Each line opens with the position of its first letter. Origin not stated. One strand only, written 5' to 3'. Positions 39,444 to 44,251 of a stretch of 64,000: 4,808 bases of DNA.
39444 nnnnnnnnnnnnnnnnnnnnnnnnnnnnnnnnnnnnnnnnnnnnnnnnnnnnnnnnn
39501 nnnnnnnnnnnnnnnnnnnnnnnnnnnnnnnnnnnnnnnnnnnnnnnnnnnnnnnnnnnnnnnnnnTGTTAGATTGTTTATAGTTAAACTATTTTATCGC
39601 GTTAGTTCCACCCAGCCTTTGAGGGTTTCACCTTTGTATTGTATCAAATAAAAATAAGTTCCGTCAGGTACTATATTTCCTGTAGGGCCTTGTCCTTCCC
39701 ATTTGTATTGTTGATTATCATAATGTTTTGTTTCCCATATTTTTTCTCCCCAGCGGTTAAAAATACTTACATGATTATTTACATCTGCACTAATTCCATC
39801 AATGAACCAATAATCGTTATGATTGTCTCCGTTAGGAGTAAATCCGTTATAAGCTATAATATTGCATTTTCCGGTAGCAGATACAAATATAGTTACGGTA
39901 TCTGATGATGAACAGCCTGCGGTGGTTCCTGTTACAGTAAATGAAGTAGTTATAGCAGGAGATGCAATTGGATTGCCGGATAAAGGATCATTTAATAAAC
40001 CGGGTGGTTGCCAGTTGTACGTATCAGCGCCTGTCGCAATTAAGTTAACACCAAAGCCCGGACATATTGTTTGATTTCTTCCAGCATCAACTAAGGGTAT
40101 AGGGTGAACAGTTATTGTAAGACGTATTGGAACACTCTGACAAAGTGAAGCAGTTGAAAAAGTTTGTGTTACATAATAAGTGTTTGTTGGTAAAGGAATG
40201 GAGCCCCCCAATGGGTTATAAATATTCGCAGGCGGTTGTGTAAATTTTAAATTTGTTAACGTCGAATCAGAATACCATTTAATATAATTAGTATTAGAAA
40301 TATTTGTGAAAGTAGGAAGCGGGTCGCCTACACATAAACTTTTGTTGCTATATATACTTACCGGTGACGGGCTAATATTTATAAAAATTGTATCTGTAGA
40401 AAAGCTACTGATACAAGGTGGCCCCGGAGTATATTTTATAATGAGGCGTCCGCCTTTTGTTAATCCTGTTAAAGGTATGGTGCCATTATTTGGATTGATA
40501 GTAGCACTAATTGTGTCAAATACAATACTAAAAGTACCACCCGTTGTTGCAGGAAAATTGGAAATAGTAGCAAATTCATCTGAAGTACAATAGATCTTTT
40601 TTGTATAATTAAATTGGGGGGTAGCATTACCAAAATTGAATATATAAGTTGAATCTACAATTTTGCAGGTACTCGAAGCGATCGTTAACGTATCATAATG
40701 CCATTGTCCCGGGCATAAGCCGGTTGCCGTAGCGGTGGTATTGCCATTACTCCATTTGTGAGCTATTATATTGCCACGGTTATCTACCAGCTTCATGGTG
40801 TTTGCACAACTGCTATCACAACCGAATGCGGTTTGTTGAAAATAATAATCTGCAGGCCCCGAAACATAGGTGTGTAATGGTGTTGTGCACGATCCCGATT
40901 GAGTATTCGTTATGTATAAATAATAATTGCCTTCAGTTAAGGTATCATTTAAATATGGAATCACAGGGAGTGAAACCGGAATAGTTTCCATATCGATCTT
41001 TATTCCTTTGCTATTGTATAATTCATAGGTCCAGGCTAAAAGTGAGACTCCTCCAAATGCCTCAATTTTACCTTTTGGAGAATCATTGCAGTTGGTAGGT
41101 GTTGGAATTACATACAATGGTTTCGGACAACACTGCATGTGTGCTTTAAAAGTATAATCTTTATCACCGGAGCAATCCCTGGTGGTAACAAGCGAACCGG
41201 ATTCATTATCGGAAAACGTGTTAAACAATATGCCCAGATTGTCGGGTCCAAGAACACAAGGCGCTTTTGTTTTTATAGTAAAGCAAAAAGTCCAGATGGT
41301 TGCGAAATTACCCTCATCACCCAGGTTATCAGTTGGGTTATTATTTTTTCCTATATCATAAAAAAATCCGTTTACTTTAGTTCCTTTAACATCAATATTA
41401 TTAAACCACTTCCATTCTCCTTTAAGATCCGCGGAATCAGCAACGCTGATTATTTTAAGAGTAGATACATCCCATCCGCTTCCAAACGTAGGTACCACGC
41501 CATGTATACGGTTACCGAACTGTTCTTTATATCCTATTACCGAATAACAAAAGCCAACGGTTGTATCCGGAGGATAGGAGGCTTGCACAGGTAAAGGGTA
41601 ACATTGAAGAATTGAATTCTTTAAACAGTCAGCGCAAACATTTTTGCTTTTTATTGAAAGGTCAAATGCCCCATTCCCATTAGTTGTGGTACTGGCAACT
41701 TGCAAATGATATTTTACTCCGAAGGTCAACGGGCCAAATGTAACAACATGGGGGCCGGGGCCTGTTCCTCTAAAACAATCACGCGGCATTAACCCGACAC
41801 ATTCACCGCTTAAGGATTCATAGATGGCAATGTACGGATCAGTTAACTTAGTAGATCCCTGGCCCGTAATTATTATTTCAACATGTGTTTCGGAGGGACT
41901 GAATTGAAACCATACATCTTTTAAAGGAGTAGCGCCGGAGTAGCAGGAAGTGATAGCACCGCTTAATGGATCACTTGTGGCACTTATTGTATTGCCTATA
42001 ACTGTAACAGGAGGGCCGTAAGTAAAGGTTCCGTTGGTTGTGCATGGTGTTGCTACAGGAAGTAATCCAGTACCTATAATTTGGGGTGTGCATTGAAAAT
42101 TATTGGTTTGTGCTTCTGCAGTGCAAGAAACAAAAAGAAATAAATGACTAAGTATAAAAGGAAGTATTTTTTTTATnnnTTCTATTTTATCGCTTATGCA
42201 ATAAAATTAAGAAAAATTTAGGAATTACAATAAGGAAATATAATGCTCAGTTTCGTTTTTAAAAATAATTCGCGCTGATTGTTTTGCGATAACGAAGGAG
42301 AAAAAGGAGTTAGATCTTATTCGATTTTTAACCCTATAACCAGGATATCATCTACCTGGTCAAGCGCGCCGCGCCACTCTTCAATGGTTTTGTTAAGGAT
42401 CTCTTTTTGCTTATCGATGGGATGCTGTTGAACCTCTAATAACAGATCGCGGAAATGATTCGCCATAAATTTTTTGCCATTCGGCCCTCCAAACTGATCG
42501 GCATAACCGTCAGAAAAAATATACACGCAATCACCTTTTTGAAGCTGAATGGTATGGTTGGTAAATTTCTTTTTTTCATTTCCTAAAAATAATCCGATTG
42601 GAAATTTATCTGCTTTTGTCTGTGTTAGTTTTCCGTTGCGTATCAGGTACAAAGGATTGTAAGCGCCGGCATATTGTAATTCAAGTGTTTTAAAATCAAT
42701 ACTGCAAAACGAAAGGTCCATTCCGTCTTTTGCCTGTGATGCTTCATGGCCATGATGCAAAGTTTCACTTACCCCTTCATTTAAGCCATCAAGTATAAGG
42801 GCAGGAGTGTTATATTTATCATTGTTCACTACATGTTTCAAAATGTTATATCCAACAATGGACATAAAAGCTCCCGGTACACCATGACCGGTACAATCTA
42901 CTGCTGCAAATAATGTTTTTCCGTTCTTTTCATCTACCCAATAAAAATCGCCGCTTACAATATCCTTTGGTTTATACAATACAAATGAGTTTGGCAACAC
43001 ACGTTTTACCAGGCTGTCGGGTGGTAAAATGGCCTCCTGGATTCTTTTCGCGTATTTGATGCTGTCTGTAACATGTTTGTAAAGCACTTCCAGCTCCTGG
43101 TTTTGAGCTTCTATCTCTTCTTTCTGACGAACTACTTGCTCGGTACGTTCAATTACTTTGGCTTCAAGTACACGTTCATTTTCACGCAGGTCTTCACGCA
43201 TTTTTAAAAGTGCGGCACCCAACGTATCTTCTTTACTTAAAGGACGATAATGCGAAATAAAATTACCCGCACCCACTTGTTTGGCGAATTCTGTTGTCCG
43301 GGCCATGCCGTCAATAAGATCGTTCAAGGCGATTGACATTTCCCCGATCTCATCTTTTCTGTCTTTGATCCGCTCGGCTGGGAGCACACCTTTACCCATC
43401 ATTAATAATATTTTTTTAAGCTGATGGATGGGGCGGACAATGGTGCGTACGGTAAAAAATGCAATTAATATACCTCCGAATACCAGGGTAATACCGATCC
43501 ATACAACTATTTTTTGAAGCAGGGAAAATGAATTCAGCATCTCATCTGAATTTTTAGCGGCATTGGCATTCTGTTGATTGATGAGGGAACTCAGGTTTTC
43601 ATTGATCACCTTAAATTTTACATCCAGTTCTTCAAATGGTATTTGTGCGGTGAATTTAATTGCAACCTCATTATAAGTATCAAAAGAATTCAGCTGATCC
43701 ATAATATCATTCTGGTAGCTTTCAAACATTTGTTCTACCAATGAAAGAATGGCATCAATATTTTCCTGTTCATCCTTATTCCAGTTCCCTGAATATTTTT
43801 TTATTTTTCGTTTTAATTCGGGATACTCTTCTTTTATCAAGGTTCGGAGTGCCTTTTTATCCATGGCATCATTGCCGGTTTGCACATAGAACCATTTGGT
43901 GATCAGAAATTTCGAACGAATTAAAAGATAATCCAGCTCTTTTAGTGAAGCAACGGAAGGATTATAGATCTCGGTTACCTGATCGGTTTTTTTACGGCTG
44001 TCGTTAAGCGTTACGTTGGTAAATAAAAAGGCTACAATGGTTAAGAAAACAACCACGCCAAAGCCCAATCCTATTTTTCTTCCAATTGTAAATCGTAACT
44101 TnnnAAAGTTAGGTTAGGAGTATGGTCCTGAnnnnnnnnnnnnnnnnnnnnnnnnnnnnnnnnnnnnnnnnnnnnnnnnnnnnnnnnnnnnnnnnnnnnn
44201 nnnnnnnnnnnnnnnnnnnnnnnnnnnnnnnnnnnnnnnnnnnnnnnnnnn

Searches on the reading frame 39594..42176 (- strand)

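Call 38: search_protein_families(library=pfam, proteins=[window:39594-42176:-], max_evalue=0.00001)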
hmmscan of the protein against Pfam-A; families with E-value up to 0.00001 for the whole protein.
window:39594-42176:- (860 aa): 1 family
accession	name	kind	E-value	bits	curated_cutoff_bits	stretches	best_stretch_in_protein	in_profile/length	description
PF13585.12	CHU_C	-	3.1e-22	79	27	1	774-857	2-85/86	CHU_C Type IX secretion signal domain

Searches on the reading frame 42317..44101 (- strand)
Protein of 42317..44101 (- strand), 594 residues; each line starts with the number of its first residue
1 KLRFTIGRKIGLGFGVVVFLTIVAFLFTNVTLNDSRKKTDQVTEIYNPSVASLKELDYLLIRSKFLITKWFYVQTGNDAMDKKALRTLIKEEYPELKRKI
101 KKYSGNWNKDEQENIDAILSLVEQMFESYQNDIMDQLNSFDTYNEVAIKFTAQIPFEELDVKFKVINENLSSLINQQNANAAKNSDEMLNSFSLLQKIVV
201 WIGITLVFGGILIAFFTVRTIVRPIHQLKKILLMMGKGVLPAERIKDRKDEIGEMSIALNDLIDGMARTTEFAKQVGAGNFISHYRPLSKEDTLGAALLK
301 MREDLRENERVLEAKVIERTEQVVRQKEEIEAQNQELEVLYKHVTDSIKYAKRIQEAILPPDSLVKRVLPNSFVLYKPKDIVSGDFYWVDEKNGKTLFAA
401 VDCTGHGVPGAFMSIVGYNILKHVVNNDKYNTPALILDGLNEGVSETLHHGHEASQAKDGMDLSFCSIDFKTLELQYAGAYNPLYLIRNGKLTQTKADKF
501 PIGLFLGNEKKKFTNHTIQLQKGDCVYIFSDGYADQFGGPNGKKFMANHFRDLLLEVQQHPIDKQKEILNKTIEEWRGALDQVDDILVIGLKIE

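Call 38: search_protein_families(library=pfam, proteins=[window:42317-44101:-], max_evalue=0.00001)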
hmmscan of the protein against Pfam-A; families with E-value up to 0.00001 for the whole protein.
window:42317-44101:- (594 aa): 2 families
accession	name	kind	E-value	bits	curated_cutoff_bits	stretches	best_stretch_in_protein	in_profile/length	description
PF07228.17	SpoIIE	-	1.7e-19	71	25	1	393-593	2-191/192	Stage II sporulation protein E (SpoIIE)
PF00672.30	HAMP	-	1.2e-06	29.2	25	1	216-264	1-49/53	HAMP domain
